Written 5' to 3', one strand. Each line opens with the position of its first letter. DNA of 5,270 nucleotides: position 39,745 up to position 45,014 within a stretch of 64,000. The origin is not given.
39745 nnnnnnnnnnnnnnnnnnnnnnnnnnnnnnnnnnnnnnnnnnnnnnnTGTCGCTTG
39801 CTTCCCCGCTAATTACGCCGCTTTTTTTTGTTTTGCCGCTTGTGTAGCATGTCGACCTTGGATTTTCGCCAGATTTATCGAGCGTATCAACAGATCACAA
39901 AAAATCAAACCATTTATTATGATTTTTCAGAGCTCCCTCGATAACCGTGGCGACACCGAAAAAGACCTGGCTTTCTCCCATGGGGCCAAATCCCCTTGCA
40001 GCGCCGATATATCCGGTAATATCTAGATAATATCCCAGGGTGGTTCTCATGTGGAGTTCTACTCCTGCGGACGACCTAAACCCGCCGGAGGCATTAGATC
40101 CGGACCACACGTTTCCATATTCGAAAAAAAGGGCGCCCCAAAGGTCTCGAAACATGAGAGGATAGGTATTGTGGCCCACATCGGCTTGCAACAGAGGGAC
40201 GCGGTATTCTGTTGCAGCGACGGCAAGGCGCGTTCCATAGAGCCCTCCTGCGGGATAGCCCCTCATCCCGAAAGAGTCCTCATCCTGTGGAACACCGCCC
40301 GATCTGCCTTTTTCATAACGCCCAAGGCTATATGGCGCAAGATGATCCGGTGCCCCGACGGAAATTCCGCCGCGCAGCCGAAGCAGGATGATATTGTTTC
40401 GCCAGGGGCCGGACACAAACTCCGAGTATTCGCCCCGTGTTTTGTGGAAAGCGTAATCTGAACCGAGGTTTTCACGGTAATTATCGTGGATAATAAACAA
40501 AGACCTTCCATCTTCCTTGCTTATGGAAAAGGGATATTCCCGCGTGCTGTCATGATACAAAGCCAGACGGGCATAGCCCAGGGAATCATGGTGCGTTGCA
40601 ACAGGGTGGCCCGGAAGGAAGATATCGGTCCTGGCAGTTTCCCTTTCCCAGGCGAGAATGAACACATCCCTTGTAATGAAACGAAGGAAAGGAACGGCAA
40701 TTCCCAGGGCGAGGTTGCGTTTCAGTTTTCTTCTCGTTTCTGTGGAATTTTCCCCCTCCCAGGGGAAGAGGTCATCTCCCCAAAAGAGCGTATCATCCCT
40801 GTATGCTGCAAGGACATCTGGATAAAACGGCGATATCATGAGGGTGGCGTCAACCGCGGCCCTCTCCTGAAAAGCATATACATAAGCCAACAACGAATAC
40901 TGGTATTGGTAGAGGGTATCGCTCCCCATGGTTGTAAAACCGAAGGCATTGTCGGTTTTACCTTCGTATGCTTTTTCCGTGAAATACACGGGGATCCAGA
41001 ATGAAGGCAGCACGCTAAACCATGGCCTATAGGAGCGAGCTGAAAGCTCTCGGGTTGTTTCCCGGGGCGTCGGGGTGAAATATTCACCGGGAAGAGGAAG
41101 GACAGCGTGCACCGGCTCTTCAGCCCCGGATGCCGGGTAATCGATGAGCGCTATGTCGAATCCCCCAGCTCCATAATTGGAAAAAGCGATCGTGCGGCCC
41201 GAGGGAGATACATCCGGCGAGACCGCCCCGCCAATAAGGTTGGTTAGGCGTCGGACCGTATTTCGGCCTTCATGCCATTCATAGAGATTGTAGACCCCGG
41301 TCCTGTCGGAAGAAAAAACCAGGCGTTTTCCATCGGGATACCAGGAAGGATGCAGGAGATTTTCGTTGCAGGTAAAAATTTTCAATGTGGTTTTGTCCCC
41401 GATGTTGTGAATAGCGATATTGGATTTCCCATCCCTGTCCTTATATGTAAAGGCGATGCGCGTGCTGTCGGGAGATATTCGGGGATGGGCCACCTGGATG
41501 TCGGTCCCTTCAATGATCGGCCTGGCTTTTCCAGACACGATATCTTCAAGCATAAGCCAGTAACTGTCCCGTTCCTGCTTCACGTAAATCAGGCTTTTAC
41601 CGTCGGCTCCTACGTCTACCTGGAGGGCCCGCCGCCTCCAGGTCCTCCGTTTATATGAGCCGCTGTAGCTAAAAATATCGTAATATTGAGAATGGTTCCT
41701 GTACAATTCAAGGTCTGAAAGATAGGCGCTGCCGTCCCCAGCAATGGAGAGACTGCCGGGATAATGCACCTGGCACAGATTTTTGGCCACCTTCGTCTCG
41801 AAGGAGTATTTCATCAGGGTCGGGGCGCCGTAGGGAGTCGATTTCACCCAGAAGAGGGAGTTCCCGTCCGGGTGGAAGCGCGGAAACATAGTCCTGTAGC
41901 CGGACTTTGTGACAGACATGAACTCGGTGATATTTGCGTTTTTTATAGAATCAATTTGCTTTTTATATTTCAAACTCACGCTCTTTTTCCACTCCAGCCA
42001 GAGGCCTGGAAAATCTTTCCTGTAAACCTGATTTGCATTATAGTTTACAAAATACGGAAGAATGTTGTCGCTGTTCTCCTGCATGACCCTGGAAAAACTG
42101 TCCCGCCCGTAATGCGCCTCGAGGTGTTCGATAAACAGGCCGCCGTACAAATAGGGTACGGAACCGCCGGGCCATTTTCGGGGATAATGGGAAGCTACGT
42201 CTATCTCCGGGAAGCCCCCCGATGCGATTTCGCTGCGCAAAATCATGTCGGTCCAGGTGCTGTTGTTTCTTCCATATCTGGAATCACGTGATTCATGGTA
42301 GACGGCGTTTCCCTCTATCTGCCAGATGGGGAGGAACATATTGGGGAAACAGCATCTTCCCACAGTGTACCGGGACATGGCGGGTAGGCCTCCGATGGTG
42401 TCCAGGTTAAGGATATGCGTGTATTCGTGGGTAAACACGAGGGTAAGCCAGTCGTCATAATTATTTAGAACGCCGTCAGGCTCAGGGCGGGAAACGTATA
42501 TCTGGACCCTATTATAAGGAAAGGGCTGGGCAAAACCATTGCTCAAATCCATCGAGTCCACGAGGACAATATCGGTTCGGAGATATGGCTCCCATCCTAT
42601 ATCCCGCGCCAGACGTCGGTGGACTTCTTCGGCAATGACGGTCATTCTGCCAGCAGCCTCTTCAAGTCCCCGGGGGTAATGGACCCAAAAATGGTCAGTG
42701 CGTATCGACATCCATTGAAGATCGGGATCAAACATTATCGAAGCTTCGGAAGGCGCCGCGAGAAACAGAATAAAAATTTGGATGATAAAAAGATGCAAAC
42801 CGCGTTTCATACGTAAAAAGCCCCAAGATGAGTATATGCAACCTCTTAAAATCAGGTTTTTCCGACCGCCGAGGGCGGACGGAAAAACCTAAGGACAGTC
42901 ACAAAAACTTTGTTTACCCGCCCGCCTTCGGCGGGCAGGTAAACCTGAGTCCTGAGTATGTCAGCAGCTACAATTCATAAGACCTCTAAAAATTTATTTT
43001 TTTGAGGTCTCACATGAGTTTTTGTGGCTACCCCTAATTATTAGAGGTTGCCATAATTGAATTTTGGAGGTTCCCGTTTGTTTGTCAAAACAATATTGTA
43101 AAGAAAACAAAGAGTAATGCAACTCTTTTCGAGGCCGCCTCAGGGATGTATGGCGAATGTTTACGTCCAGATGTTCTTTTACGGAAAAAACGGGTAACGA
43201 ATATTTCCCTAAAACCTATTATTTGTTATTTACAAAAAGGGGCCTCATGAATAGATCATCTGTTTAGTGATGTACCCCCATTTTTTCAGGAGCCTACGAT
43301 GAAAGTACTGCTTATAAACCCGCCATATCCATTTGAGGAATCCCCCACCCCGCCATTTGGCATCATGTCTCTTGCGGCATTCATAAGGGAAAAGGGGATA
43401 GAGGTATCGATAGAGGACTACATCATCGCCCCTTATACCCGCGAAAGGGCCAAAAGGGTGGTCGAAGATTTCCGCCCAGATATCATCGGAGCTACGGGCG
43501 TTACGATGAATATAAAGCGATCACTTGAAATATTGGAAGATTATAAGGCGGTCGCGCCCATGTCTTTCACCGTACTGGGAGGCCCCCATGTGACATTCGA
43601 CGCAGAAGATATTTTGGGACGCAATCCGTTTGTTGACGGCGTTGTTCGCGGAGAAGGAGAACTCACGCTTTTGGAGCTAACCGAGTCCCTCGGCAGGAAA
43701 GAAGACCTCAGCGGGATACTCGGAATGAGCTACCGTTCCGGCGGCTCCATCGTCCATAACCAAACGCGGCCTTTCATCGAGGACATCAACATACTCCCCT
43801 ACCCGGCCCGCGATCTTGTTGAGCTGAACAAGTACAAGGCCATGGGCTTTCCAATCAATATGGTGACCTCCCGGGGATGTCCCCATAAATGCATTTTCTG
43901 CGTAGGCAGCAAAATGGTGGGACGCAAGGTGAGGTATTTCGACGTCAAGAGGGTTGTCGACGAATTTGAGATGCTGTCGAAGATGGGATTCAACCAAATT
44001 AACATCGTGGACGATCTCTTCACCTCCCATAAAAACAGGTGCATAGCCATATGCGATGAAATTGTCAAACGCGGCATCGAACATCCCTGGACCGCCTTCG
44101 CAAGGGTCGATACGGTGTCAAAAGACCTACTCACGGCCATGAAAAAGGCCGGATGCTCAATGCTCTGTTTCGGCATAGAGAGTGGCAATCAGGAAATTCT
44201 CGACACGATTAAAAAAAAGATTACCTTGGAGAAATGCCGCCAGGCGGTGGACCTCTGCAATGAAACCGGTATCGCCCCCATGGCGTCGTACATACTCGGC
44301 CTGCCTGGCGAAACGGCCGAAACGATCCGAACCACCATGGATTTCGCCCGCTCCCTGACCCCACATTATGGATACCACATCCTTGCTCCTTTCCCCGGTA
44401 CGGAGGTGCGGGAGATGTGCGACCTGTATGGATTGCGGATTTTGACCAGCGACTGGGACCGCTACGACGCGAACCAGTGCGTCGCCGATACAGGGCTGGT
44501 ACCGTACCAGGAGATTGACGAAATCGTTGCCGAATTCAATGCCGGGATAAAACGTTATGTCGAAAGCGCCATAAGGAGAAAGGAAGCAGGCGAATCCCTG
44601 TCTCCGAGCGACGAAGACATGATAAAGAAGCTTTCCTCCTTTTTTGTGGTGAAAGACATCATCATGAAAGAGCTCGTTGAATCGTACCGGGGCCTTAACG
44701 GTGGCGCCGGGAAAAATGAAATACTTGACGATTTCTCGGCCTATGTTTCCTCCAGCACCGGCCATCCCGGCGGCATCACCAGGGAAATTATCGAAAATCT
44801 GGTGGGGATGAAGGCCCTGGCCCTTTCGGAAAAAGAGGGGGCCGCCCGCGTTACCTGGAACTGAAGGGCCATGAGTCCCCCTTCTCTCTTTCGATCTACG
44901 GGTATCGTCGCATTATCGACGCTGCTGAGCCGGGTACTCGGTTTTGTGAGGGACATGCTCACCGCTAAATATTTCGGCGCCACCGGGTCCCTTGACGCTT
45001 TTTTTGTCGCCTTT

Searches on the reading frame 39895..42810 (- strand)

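Call 9: search_protein_families(library=ncbifam, proteins=[window:39895-42810:-])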
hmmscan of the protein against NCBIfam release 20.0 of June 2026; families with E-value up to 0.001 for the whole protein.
window:39895-42810:- (971 aa): 4 families
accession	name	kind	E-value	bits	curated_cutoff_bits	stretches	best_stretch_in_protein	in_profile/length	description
TIGR02800.1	propeller_TolB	equivalog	3.9e-30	105.1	343.15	1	388-559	184-355/418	Tol-Pal system beta propeller repeat protein TolB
NF002183.0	PRK01029.1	equivalog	4.6e-07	29.2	405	1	427-547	270-391/429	Tol-Pal system protein TolB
NF053518.1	DipepPtdsDpp5Prph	equivalog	2.9e-06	26.1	900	0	440-543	14-122/655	dipeptidyl-peptidase Dpp5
NF003124.0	PRK04043.1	equivalog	1.5e-05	24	428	0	405-522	201-316/419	Tol-Pal system protein TolB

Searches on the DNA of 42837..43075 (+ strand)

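Call 65: search_dna_similar(query=window:42837-43075:+, collection=plasmids, mode=distant, max_evalue=0.001, max_rows=5)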
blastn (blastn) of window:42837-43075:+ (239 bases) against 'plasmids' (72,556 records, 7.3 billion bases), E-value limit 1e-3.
No match.

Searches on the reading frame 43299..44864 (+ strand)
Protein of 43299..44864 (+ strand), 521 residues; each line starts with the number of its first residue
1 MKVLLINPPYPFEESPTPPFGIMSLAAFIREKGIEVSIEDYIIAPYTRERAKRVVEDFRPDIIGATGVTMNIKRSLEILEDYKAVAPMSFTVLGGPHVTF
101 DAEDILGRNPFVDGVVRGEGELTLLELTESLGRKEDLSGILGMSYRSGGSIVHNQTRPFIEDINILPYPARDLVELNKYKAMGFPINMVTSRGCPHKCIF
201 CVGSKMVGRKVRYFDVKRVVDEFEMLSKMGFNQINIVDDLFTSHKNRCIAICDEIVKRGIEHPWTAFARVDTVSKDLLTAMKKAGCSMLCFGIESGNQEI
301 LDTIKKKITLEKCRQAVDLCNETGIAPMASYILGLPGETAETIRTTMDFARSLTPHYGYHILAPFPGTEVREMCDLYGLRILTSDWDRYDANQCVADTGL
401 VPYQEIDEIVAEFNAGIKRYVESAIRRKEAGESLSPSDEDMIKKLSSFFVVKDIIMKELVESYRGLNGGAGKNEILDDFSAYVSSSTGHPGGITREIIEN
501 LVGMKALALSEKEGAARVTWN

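Call 61: search_protein_families(library=pfam, max_evalue=0.00001, proteins=[window:43299-44864:+])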
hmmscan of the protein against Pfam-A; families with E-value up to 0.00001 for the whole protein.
window:43299-44864:+ (521 aa): 2 families
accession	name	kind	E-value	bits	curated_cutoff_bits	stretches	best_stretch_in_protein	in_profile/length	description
PF04055.27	Radical_SAM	-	3.1e-22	79.9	29.5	1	188-350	1-166/166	Radical SAM superfamily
PF02310.24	B12-binding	-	1.9e-20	73.3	32.1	1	16-127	11-120/121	B12 binding domain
